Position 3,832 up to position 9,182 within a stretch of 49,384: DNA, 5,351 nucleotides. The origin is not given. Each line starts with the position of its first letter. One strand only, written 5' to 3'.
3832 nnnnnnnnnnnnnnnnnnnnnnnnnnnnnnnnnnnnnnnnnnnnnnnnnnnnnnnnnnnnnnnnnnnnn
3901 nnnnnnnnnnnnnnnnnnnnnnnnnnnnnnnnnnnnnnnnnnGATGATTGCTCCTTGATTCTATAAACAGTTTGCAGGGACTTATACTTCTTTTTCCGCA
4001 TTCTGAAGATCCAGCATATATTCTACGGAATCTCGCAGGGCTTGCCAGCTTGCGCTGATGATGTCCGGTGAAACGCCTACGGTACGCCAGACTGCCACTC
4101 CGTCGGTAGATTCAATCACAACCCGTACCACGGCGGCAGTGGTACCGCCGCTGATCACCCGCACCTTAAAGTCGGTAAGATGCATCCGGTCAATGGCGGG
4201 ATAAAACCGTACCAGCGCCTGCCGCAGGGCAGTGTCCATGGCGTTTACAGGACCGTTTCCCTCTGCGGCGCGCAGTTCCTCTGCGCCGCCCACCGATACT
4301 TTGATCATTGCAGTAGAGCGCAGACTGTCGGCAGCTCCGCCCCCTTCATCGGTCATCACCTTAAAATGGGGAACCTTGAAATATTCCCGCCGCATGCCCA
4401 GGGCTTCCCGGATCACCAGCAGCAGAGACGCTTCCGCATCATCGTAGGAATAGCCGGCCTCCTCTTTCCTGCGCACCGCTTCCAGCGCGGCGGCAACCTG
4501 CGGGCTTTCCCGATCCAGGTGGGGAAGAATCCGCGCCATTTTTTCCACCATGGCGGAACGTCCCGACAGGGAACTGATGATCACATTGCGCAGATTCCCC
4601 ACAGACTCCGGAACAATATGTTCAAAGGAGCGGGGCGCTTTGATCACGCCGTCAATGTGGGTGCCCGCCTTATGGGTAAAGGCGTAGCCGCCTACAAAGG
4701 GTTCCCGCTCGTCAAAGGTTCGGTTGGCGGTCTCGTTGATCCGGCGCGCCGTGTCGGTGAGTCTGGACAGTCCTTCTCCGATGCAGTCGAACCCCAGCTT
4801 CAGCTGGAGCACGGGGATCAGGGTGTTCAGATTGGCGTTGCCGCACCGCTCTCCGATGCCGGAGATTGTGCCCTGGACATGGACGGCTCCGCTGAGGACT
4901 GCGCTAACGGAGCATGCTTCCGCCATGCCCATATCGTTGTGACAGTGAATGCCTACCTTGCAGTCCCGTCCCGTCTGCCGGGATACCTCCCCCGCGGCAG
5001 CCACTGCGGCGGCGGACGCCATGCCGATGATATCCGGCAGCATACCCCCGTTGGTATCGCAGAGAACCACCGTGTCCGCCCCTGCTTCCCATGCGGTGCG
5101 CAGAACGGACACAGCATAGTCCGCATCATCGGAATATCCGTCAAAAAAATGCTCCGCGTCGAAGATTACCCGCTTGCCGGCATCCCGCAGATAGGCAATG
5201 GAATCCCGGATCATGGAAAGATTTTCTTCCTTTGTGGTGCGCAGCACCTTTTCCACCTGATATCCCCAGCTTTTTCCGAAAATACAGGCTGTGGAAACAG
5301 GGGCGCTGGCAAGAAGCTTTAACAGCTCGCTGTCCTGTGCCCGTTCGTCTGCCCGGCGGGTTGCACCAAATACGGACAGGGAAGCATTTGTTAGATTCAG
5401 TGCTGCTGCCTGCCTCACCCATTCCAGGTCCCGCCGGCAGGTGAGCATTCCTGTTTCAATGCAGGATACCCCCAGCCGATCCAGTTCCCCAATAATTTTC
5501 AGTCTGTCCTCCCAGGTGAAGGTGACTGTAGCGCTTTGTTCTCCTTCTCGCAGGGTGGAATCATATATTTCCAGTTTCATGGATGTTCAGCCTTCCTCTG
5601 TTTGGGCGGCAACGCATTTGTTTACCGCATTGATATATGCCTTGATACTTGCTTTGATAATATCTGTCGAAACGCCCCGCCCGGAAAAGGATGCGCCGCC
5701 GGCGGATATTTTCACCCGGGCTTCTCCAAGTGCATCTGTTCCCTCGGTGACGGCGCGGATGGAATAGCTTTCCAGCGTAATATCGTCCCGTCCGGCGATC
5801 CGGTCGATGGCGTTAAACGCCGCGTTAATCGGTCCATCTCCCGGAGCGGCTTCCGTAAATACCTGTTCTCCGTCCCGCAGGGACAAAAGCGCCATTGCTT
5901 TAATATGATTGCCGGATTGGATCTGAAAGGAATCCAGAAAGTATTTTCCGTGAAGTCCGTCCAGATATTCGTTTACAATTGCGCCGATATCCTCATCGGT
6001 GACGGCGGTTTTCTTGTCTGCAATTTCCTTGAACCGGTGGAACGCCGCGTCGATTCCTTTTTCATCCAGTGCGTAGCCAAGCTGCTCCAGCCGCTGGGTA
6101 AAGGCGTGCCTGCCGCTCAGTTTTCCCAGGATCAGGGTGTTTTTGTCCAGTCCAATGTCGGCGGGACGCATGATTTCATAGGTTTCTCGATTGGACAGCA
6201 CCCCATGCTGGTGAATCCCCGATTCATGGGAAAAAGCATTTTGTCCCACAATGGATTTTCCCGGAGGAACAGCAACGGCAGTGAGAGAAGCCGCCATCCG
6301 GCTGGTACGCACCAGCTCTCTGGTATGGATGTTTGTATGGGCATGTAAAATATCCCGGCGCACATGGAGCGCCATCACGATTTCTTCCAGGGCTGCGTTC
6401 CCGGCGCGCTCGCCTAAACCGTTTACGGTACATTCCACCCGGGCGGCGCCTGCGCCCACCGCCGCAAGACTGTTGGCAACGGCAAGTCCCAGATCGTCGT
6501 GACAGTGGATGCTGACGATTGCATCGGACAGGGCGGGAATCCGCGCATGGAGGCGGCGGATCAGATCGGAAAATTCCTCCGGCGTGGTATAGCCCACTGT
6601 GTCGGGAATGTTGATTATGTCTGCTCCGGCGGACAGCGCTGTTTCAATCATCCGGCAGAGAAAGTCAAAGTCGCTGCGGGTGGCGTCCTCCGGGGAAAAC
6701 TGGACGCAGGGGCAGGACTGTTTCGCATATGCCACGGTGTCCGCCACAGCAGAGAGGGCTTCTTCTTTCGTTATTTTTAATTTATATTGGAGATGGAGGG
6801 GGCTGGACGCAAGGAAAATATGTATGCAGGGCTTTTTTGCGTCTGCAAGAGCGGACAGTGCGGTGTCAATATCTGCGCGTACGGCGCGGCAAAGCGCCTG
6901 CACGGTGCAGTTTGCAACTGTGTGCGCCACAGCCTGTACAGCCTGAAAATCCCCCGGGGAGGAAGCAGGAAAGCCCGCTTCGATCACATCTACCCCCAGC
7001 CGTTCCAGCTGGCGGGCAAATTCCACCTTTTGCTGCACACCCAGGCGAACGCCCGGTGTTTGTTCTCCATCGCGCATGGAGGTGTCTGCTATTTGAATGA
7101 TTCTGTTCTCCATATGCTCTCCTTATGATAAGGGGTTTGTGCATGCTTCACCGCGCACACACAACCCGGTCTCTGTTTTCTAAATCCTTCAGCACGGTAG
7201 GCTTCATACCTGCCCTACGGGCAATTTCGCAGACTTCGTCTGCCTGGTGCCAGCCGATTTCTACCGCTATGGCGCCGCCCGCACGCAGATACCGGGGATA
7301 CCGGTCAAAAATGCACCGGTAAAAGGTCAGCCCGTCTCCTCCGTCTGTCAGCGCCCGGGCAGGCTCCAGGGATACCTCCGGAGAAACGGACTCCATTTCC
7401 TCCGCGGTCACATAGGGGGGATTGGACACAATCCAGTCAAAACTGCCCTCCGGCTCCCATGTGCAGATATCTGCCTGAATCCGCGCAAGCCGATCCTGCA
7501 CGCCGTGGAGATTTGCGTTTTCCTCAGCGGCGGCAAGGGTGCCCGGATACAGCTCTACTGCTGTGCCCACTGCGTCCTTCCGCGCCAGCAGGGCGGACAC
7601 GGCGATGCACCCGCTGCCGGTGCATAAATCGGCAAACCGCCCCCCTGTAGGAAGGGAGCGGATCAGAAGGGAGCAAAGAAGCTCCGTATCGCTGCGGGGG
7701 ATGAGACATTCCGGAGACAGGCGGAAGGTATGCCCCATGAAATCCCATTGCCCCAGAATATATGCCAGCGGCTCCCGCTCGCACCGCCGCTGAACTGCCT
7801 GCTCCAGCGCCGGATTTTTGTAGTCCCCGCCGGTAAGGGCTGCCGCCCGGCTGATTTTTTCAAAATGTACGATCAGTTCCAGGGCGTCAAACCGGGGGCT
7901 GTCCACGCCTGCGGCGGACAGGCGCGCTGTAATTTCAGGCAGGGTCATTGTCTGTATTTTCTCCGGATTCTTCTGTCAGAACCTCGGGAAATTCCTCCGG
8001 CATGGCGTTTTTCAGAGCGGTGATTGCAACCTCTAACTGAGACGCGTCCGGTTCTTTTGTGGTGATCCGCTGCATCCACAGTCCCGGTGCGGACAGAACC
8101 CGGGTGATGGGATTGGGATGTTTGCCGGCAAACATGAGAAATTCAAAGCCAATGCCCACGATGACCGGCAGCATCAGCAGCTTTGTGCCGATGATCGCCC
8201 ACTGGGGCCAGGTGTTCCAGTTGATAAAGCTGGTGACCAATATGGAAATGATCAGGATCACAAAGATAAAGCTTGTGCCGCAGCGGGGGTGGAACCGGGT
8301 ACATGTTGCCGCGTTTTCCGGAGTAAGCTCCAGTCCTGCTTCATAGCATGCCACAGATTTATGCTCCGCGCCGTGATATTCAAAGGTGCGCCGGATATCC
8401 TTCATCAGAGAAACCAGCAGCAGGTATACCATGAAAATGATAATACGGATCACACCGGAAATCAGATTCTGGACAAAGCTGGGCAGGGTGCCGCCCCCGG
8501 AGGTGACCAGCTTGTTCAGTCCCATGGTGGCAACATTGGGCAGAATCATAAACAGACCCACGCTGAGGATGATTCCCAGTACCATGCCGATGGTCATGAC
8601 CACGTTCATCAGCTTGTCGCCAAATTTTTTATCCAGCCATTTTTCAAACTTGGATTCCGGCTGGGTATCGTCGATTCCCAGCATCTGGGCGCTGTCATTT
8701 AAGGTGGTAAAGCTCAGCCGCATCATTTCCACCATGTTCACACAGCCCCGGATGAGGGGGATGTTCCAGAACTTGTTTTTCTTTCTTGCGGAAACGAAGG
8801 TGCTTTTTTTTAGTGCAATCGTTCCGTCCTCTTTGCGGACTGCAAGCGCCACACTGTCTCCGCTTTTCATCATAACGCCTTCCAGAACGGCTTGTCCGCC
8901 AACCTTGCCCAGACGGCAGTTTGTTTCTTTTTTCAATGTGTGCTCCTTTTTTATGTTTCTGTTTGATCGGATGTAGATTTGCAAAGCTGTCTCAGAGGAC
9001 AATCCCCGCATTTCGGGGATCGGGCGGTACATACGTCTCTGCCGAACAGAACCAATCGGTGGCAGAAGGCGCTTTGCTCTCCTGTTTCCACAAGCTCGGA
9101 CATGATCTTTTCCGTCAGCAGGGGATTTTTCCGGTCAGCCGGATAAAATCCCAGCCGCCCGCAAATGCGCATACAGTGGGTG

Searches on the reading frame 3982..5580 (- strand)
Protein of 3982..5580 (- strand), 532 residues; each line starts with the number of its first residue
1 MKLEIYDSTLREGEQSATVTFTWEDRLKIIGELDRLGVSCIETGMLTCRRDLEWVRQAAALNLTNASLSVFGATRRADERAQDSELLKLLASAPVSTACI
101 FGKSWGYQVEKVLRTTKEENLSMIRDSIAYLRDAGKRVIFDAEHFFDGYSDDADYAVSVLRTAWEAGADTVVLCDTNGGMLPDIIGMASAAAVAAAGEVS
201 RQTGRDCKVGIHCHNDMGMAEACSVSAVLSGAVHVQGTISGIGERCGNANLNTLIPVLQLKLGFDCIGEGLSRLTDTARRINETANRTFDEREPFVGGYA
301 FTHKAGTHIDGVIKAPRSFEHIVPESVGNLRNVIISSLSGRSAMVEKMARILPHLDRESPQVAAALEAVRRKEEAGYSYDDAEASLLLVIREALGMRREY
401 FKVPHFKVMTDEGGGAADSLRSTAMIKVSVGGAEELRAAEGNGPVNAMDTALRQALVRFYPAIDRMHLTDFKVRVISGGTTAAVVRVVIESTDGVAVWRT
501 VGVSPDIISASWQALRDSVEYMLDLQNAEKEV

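Call 39: search_protein_families(library=pfam, proteins=[window:3982-5580:-], max_evalue=0.00001)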
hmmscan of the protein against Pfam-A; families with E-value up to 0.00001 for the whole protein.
window:3982-5580:- (532 aa): 3 families
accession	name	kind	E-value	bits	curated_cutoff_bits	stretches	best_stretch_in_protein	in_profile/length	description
PF00682.25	HMGL-like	-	1.8e-41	142.7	29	1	3-259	2-240/260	HMGL-like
PF08502.15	LeuA_dimer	-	7.6e-26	91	24.9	1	383-522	4-130/131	LeuA allosteric (dimerisation) domain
PF22617.1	HCS_D2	-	7.1e-13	49.2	27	1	296-365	2-70/82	Homocitrate synthase post-HMGL domain-like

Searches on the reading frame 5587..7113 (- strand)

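Call 39: search_protein_families(library=pfam, proteins=[window:5587-7113:-], max_evalue=0.00001)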
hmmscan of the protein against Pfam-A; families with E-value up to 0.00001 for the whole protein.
window:5587-7113:- (508 aa): 3 families
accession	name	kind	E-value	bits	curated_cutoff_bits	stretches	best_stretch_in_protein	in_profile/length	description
PF00682.25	HMGL-like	-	2.5e-91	306.1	29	1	6-273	2-259/260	HMGL-like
PF08502.15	LeuA_dimer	-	2.4e-37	128.2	24.9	1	371-500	2-130/131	LeuA allosteric (dimerisation) domain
PF22617.1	HCS_D2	-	9e-32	109.7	27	1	288-368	1-81/82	Homocitrate synthase post-HMGL domain-like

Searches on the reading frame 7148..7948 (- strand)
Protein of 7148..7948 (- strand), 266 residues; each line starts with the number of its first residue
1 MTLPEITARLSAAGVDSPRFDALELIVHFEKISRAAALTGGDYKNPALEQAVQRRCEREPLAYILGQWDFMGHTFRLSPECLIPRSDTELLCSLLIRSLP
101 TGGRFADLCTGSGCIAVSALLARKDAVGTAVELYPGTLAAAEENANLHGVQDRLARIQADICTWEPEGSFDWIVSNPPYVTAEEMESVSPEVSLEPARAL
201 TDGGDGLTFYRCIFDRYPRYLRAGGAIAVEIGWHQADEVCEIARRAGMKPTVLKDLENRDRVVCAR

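Call 39: search_protein_families(library=pfam, proteins=[window:7148-7948:-], max_evalue=0.00001)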
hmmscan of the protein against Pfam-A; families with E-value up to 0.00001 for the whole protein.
window:7148-7948:- (266 aa): 4 families
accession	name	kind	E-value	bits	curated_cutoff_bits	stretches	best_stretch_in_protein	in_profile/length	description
PF05175.20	MTS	-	2.6e-11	43.9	23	1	93-205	21-135/170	Methyltransferase small domain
PF17827.6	PrmC_N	-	5e-11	43.4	23.4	1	5-66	5-71/71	PrmC N-terminal domain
PF01170.24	UPF0020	-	6.8e-07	29.6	22.3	1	124-180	75-132/197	RMKL-like, methyltransferase domain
PF13649.12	Methyltransf_25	-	2.9e-06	28.3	27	0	107-191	3-88/97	Methyltransferase domain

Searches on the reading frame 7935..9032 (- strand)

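Call 39: search_protein_families(library=pfam, proteins=[window:7935-9032:-], max_evalue=0.00001)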
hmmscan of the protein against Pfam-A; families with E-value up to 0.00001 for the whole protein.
window:7935-9032:- (365 aa): 1 family
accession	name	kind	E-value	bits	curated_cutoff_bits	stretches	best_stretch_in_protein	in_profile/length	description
PF07136.16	DUF1385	-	5.4e-85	284.7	22.1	1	91-345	1-226/227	Protein of unknown function (DUF1385)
